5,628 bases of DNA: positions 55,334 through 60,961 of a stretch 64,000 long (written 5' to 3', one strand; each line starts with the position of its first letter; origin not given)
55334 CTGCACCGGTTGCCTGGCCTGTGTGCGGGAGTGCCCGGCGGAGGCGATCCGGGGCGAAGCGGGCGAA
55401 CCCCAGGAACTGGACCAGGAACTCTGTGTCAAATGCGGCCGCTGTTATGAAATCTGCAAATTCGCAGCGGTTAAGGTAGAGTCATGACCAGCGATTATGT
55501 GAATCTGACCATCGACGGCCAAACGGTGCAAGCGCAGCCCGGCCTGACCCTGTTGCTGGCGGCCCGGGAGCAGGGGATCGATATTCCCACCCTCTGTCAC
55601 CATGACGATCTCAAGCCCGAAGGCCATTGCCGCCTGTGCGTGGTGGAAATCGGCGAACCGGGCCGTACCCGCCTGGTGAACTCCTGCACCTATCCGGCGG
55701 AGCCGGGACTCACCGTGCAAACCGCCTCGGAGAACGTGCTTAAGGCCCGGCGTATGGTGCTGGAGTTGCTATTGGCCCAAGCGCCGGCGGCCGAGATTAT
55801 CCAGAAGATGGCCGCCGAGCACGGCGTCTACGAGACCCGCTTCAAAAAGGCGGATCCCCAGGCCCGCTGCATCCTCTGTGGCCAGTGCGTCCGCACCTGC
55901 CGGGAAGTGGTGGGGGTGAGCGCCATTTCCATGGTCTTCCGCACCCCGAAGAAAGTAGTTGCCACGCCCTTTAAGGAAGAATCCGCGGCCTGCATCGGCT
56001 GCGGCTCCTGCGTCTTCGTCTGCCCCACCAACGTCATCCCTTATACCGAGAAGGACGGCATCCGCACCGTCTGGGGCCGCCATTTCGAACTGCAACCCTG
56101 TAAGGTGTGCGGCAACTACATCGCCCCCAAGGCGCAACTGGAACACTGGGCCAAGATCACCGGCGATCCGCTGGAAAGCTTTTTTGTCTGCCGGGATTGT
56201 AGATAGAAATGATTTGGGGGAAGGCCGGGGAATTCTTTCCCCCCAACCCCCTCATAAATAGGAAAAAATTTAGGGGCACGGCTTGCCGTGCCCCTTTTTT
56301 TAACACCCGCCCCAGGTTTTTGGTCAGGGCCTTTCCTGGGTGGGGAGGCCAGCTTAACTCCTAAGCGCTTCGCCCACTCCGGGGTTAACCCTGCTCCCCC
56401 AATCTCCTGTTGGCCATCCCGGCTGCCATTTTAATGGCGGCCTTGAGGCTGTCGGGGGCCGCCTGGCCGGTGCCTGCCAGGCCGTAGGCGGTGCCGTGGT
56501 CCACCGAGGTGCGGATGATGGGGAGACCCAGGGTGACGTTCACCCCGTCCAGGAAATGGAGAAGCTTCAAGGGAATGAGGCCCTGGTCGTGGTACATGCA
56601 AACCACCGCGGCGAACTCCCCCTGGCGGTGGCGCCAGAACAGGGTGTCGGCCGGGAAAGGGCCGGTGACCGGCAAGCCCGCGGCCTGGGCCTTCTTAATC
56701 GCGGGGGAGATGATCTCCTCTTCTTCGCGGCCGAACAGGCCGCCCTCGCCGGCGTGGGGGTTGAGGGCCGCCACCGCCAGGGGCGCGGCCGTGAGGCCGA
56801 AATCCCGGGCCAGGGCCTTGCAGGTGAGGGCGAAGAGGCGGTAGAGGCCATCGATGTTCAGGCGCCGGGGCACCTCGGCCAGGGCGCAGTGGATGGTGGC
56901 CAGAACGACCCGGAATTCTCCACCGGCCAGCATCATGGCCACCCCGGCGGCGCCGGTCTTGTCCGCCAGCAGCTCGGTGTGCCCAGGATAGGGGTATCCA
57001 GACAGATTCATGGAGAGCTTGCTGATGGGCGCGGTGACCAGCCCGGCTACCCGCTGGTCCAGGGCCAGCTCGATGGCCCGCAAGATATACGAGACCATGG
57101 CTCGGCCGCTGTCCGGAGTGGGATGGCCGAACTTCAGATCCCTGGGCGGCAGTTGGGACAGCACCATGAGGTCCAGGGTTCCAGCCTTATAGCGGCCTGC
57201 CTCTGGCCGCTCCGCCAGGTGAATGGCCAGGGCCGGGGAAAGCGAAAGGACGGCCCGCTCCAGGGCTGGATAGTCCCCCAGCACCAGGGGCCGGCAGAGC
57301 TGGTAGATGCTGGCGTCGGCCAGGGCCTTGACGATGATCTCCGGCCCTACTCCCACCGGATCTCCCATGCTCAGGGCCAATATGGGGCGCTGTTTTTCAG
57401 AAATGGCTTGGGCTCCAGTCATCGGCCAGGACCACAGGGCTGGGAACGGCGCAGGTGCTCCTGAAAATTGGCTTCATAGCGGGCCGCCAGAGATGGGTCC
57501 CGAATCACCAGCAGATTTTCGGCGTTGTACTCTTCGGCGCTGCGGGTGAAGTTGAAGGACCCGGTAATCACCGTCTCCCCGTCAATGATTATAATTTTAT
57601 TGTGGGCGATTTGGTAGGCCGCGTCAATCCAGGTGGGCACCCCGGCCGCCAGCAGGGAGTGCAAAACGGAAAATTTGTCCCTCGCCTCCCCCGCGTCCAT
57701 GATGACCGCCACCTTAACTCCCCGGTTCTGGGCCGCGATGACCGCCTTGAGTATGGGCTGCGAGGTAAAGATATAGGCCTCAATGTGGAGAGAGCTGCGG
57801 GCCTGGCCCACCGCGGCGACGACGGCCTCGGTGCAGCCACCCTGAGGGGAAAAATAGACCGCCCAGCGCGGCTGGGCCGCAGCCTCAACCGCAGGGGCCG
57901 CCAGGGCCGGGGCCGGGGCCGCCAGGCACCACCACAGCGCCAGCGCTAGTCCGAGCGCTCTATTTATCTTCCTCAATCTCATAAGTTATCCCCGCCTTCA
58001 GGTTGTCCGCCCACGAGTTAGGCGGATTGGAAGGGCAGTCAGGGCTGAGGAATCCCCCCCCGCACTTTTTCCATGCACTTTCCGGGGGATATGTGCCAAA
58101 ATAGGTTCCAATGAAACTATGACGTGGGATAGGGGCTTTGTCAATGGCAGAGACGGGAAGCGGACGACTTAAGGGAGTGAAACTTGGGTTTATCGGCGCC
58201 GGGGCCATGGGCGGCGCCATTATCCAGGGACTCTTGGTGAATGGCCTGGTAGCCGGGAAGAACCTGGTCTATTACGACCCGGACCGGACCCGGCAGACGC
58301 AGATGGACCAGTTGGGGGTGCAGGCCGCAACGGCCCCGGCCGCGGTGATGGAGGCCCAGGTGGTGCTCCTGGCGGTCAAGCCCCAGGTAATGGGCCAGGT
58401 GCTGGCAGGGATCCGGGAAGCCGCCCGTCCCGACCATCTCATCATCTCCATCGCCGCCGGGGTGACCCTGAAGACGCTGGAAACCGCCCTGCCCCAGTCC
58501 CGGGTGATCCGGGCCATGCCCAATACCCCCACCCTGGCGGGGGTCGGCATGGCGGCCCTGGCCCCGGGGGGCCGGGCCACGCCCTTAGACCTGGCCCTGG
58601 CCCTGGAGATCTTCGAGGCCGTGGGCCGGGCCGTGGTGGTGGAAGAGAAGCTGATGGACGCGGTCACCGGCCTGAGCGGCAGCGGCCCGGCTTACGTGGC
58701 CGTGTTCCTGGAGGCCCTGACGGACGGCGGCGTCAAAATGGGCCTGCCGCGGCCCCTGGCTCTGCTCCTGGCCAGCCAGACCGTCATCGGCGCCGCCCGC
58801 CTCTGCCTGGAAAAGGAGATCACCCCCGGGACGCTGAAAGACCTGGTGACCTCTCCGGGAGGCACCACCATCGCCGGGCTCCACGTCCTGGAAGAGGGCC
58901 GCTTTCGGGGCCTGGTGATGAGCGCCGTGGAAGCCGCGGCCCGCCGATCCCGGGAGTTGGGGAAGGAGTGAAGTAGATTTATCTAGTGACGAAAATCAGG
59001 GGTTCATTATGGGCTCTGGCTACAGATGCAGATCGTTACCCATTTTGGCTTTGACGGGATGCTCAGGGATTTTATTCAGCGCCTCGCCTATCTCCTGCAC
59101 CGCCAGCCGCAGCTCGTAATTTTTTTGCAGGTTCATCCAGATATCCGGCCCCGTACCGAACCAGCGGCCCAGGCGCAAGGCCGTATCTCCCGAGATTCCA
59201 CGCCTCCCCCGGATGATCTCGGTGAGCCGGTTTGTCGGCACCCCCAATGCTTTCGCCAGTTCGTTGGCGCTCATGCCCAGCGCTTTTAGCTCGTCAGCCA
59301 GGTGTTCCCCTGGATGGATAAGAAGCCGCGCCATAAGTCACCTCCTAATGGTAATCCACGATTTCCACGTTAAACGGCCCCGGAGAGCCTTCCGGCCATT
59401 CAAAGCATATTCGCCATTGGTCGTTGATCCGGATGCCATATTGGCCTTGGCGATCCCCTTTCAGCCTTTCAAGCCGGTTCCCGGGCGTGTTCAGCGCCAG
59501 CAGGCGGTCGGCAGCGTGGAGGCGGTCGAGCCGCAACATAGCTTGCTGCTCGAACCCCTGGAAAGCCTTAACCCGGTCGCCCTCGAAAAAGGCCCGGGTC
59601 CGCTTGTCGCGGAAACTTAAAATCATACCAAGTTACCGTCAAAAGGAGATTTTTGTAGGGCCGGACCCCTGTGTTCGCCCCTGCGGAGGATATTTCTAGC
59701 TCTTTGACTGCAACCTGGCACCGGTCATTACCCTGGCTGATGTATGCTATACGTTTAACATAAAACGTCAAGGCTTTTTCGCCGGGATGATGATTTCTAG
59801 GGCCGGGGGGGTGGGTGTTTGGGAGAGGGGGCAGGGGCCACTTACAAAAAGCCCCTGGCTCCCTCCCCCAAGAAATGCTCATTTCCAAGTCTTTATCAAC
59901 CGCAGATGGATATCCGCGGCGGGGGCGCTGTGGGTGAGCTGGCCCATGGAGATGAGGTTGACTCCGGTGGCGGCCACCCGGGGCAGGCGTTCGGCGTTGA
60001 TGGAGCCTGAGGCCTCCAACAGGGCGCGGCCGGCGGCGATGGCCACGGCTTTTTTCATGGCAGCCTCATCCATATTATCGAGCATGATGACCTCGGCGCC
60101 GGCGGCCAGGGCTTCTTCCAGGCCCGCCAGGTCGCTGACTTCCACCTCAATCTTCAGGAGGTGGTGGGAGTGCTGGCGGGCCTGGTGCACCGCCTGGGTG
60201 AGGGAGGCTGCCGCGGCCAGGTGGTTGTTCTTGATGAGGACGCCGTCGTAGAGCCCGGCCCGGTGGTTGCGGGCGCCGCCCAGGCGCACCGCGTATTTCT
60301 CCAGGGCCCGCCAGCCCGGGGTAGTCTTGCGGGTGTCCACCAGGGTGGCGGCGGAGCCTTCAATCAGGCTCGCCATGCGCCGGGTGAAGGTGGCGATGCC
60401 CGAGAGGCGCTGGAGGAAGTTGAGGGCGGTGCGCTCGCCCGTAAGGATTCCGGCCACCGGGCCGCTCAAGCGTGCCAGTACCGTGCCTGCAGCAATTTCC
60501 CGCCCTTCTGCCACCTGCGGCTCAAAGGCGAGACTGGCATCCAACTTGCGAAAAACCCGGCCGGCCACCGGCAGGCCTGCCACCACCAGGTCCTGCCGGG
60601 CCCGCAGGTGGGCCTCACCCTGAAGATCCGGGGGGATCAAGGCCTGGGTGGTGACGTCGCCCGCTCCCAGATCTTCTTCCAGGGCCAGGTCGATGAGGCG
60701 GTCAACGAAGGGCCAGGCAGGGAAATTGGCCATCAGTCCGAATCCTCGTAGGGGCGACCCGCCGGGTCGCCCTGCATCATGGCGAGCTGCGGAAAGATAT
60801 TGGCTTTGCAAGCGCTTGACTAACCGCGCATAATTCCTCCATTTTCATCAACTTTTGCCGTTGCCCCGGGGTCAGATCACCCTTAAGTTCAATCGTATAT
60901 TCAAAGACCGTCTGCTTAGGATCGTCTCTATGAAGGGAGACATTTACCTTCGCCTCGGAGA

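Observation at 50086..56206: Six-gene, fully translationally coupled operon joining a 4-subunit 2-oxoacid:ferredoxin oxidoreductase to NuoE/F-fusion and truncated NuoG-like proteins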

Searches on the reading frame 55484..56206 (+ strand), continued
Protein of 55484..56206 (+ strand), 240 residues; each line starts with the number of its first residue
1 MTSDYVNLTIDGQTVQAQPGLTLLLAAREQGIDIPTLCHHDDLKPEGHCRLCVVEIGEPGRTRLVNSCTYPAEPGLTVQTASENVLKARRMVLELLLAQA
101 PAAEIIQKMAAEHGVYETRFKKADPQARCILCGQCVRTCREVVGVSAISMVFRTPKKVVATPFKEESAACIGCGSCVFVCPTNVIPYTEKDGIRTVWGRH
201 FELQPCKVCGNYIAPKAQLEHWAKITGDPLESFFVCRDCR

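Call 32: find_related_loci(query=A1, collection=genome_contigs, flank=10000)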
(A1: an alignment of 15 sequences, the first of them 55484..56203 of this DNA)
Query A1 (240 aa) in genome_contigs; peptide patterns used: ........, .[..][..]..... (x = any residue, [..] = any of these).
600 stretches matched a pattern (row limit reached: there are more); 167 encode a relative of the query (tblastn E <= 1e-3); the best 80 are kept; 80 distinct loci.
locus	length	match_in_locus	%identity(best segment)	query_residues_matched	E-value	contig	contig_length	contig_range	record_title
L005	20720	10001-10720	97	1-240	8e-159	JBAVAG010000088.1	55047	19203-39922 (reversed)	MAG: Desulfobaccales bacterium isolate MFD09281_ilm_asm_bin32 k127_809105, whole genome shotgun sequence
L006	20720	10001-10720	93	1-240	1e-153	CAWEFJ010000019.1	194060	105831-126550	MAG: uncultured delta proteobacterium isolate MFD00991.bin.2.24 genome assembly, contig: contig_64654, whole genome shot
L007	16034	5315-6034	91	1-240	2e-152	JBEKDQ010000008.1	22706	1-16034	MAG: Desulfobaccales bacterium isolate SPRUCE 187 SPRUCE_187_8, whole genome shotgun sequence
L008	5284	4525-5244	92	1-240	7e-154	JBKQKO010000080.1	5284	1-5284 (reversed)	MAG: Desulfobaccales bacterium isolate CRr1A1B1C__bin_77 CRr1A1B1C_000000261779, whole genome shotgun sequence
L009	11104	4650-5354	84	6-240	5e-137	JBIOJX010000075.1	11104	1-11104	MAG: Desulfobaccales bacterium isolate GcC11-15 k141_332192_length_11104_cov_15.0000, whole genome shotgun sequence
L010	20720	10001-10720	79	1-240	4e-129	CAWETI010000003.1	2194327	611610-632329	MAG: uncultured delta proteobacterium isolate MFD01476.bin.2.41 genome assembly, contig: contig_21928, whole genome shot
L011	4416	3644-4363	79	1-240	7e-131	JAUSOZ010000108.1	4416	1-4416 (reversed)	MAG: Deltaproteobacteria bacterium isolate E21_metabat.bin.24 E21_k141_344465, whole genome shotgun sequence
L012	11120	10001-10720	79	1-240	9e-129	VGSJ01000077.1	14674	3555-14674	MAG: Deltaproteobacteria bacterium isolate K_DeepCast_150m_m2_098 K_DeepCast_150m_m2_098_Ga0194126_10007881, whole genom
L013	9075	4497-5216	78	1-240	1e-127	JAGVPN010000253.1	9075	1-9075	MAG: Syntrophobacterales bacterium isolate DeMMO3_32 c_000000069393, whole genome shotgun sequence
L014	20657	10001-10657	85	22-240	9e-127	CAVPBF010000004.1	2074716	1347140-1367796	MAG: uncultured delta proteobacterium isolate MFD00008.bin.2.116 genome assembly, contig: contig_62611, whole genome sho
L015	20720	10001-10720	77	1-240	4e-126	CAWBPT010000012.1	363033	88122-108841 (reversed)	MAG: uncultured delta proteobacterium isolate MFD04408.bin.1.190 genome assembly, contig: contig_23872, whole genome sho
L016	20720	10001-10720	77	1-240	2e-124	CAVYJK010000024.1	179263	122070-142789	MAG: uncultured delta proteobacterium isolate MFD01299.bin.2.17 genome assembly, contig: contig_24513, whole genome shot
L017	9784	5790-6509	77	1-240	5e-123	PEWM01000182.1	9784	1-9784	MAG: Deltaproteobacteria bacterium CG07_land_8_20_14_0_80_60_11 CG07_land_8_20_14_0.80_scaffold_8916_c, whole genome sho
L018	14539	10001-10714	75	3-240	1e-120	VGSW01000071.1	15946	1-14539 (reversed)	MAG: Deltaproteobacteria bacterium isolate K_DeepCast_300m_m2_211 K_DeepCast_300m_m2_211_Ga0194111_10004602, whole genom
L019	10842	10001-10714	75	3-240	9e-120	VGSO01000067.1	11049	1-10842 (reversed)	MAG: Deltaproteobacteria bacterium isolate K_DeepCast_250m_m1_077 K_DeepCast_250m_m1_077_Ga0194125_10012720, whole genom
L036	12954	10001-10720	53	3-240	2e-78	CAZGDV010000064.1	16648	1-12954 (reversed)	MAG TPA_asm: uncultured Dehalococcoidia bacterium isolate binchicken_co334_68 genome assembly, contig: NODE_6023_length_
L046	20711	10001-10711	51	6-240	7e-72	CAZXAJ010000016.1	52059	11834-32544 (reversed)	MAG TPA_asm: uncultured Dehalococcoidales bacterium isolate binchicken_co334_347 genome assembly, contig: NODE_923_lengt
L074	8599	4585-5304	48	6-240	5e-65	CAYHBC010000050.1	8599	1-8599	MAG TPA_asm: uncultured Dehalococcoidales bacterium isolate ERP119294_co3_111 genome assembly, contig: NODE_7403_length_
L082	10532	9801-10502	43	6-240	3e-63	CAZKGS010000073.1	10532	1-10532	MAG TPA_asm: uncultured Syntrophaceae bacterium isolate SRP178699_co3_249 genome assembly, contig: NODE_4197_length_1053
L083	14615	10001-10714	43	2-240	6e-63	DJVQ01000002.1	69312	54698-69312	MAG TPA_asm: Syntrophaceae bacterium UBA6252 UBA6252_contig_31750, whole genome shotgun sequence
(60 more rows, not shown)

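Call 46: search_protein_families(library=pfam, proteins=[L083:8055-9983:+, L083:10918-11547:+, L083:12142-13734:+, L074:5471-6679:+, L046:10919-11548:+, L046:12564-13568:+, L046:13378-13890:+, L046:14096-14638:+, L046:15559-16311:+, L046:6543-6965:+], max_evalue=0.00001)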
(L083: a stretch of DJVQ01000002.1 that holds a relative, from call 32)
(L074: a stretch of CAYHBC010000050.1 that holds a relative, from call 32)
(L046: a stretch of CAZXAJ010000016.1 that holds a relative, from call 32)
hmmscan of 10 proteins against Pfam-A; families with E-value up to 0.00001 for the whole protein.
L083:8055-9983:+ (642 aa): 9 families
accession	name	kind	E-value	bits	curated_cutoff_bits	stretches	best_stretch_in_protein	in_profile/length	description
PF07992.20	Pyr_redox_2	-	2.2e-33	116.3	26.1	1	256-554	2-291/291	Pyridine nucleotide-disulphide oxidoreductase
PF14691.11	Fer4_20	-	3.6e-21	75.5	25.8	1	162-242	29-112/113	Dihydroprymidine dehydrogenase domain II, 4Fe-4S cluster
PF10589.14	NADH_4Fe-4S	-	1.7e-16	60.3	23.5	1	65-144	5-84/85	NADH-ubiquinone oxidoreductase-F iron-sulfur binding region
PF13738.12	Pyr_redox_3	-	1.1e-11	45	30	1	345-538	130-305/305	Pyridine nucleotide-disulphide oxidoreductase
PF00070.33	Pyr_redox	-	1.7e-11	44.9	22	0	388-455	1-71/82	Pyridine nucleotide-disulphide oxidoreductase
PF13450.12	NAD_binding_8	-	1.3e-09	38.6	21.9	1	259-294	1-36/68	NAD(P)-binding Rossmann-like domain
PF01262.27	AlaDh_PNT_C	-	5.3e-09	36.2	23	0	386-523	28-127/214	Alanine dehydrogenase/PNT, C-terminal domain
PF01266.30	DAO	-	2.5e-06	27.7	27.9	0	256-290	1-35/353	FAD dependent oxidoreductase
PF12831.13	FAD_oxidored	-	5.6e-06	26.3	27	0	257-296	2-41/416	FAD dependent oxidoreductase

L083:10918-11547:+ (209 aa): 0 families

L083:12142-13734:+ (530 aa): 3 families
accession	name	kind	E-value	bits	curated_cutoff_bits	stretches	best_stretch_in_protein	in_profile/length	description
PF00239.26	Resolvase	-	5.6e-19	69.1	23.3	1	118-170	93-145/145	Resolvase, N terminal domain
PF13408.12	Zn_ribbon_recom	-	1.3e-14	54.7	25.3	1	304-366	1-58/58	Recombinase zinc beta ribbon domain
PF07508.19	Recombinase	-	8.3e-13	48.9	21.1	1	192-289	1-102/102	Recombinase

L074:5471-6679:+ (402 aa): 3 families
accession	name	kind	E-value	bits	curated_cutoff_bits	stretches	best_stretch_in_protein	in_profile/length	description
PF00108.29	Thiolase_N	-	2.4e-55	188.2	26.4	1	4-270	1-259/260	Thiolase, N-terminal domain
PF02803.24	Thiolase_C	-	1.8e-41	141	27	1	278-400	1-123/123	Thiolase, C-terminal domain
PF22691.2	Thiolase_C_1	-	3.9e-08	33.6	28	1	303-342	22-61/144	Thiolase C-terminal domain-like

L046:10919-11548:+ (209 aa): 7 families
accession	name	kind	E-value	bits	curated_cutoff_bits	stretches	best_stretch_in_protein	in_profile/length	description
PF01209.24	Ubie_methyltran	-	1.4e-20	74.1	20.1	1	8-153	17-162/233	ubiE/COQ5 methyltransferase family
PF13847.12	Methyltransf_31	-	3.2e-18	66.2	27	1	37-146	2-113/145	Methyltransferase domain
PF13649.12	Methyltransf_25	-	3.3e-17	63.4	27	1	42-138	1-97/97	Methyltransferase domain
PF08241.18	Methyltransf_11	-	1.5e-15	58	21.2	1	43-142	1-95/95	Methyltransferase domain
PF08242.18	Methyltransf_12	-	3.4e-12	47.4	30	1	43-139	1-97/98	Methyltransferase domain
PF13489.12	Methyltransf_23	-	1.1e-09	38.7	27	1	22-189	8-162/164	Methyltransferase domain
PF01135.25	PCMT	-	1.1e-07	32.3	20.3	1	29-84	64-119/210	Protein-L-isoaspartate(D-aspartate) O-methyltransferase (PCMT)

L046:12564-13568:+ (334 aa): 9 families
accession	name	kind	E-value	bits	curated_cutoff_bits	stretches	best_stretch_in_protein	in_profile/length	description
PF07992.20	Pyr_redox_2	-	4.6e-50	171.1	26.1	1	25-311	1-291/291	Pyridine nucleotide-disulphide oxidoreductase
PF13738.12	Pyr_redox_3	-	5.4e-25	88.7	30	1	28-294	1-305/305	Pyridine nucleotide-disulphide oxidoreductase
PF00070.33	Pyr_redox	-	3.9e-15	56.6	22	1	166-236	2-79/82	Pyridine nucleotide-disulphide oxidoreductase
PF01266.30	DAO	-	5.9e-10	39.6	27.9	0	27-60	2-37/353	FAD dependent oxidoreductase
PF12831.13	FAD_oxidored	-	9.8e-09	35.4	27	0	26-65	1-41/416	FAD dependent oxidoreductase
PF01946.23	Thi4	-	1.7e-08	34.5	26.2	0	23-60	16-55/235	Thi4 family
PF03486.20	HI0933_like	-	1e-07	32.1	50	0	26-56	2-32/244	HI0933-like protein Rossmann domain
PF00890.30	FAD_binding_2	-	2.7e-07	30.6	20.4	0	27-57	2-32/414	FAD binding domain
PF01494.25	FAD_binding_3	-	5.3e-07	29.6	22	0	25-55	2-32/349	FAD binding domain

L046:13378-13890:+ (170 aa): 0 families

L046:14096-14638:+ (180 aa): 1 family
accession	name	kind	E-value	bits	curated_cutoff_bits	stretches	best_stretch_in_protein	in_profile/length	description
PF00085.26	Thioredoxin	-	4.3e-27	94.6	23.5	1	4-104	2-102/103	Thioredoxin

L046:15559-16311:+ (250 aa): 3 families
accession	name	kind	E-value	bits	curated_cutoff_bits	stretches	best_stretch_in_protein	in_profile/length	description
PF01656.29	CbiA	-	5.2e-13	49.5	25.4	1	4-221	3-121/125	CobQ/CobB/MinD/ParA nucleotide binding domain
PF13614.12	AAA_31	-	1.7e-06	28.6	27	1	7-39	9-41/177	AAA domain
PF10609.15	ParA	-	4.7e-06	26.6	27.1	1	4-180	8-167/246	NUBPL iron-transfer P-loop NTPase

L046:6543-6965:+ (140 aa): 1 family
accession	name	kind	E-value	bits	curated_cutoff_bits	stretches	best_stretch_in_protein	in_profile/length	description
PF01475.25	FUR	-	1.9e-32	112.4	23.1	1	17-130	6-120/121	Ferric uptake regulator family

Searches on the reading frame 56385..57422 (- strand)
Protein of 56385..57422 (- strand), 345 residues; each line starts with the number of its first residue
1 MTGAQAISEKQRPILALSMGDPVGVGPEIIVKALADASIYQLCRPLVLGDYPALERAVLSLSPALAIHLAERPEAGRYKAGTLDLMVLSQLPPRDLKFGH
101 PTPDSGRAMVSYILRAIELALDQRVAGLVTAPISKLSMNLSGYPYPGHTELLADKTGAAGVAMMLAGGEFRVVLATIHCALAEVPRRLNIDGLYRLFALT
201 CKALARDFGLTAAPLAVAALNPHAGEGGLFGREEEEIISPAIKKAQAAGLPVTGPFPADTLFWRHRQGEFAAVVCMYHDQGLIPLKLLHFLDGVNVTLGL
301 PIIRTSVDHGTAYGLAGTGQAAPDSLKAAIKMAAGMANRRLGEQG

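Call 48: search_protein_families(library=ncbifam, proteins=[window:56385-57422:-], max_evalue=1e-10)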
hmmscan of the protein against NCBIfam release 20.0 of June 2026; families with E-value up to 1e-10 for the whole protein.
window:56385-57422:- (345 aa): 7 families
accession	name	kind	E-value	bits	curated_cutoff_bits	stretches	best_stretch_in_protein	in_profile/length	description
TIGR00557.1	pdxA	equivalog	3.5e-110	368.4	290.35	1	15-337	2-320/320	4-hydroxythreonine-4-phosphate dehydrogenase PdxA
NF003699.0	PRK05312.1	equivalog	7.8e-101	337.8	378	1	11-340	3-336/340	4-hydroxythreonine-4-phosphate dehydrogenase PdxA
NF002992.0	PRK03743.1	equivalog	4e-94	315.5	470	1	10-337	2-328/333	4-hydroxythreonine-4-phosphate dehydrogenase PdxA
NF002520.0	PRK01909.1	equivalog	4.9e-84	282.4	476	1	10-340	3-326/329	4-hydroxythreonine-4-phosphate dehydrogenase PdxA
NF002891.0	PRK03371.1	equivalog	2.6e-78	263.6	583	1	14-336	4-325/326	D-threonate 4-phosphate dehydrogenase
NF002744.0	PRK02746.1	equivalog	1.1e-77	261.5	425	1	8-340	5-343/346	4-hydroxythreonine-4-phosphate dehydrogenase PdxA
NF003040.0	PRK03946.1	equivalog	2.3e-56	191.5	376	1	15-337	4-304/307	4-hydroxythreonine-4-phosphate dehydrogenase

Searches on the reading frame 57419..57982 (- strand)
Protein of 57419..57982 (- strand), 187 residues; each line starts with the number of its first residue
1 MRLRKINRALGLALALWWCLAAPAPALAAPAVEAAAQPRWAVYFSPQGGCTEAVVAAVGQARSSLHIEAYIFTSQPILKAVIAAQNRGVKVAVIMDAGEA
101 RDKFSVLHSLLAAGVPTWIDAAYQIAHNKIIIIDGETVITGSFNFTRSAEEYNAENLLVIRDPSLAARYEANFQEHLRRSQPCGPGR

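Call 48: search_protein_families(library=ncbifam, proteins=[window:57419-57982:-], max_evalue=1e-10)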
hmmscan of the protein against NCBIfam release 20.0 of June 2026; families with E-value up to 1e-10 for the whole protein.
window:57419-57982:- (187 aa): 3 families
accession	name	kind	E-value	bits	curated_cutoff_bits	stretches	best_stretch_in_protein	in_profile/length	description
NF010492.0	PRK13912.1-3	equivalog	5.9e-16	58.5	297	1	49-181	34-176/178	nuclease NucT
NF038319.1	DISARM_DrmC_I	equivalog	1.2e-14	54.4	133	1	46-175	91-233/236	DISARM system phospholipase D-like protein DrmC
NF010491.0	PRK13912.1-2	equivalog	2.2e-12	47.1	225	1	49-174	36-171/180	nuclease NucT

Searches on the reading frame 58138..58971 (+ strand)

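Call 48: search_protein_families(library=ncbifam, proteins=[window:58138-58971:+], max_evalue=1e-10)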
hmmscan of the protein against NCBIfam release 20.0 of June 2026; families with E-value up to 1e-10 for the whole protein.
window:58138-58971:+ (277 aa): 6 families
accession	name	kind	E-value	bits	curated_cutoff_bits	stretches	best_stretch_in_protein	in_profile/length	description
TIGR00112.1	proC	equivalog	1.1e-82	277.6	196.75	1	16-274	1-263/263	pyrroline-5-carboxylate reductase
NF005813.0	PRK07679.1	exception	5.5e-59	199.9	404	1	15-276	5-270/279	pyrroline-5-carboxylate reductase ProI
NF008839.0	PRK11880.2-4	equivalog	2.8e-41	141.6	288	1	15-273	3-251/252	pyrroline-5-carboxylate reductase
NF005814.0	PRK07680.1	equivalog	1.5e-28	99.8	278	1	15-254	2-244/275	late competence protein ComER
NF005384.0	PRK06928.1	exception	4.8e-22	78.8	301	1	15-252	3-245/277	pyrroline-5-carboxylate reductase ProG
NF005063.0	PRK06476.1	equivalog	5.4e-14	52.4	254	1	15-207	2-188/258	pyrroline-5-carboxylate reductase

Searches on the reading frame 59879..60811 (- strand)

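Call 48: search_protein_families(library=ncbifam, proteins=[window:59879-60811:-], max_evalue=1e-10)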
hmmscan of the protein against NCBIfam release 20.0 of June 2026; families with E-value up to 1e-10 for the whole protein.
window:59879-60811:- (310 aa): 2 families
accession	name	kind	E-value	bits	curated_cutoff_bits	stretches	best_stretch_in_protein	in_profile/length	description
TIGR00078.1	nadC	equivalog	2.9e-93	312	198.4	1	40-304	2-268/269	carboxylating nicotinate-nucleotide diphosphorylase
TIGR01334.1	modD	hypoth_equivalog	3.4e-28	98.9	178.85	1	35-302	3-274/277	ModD protein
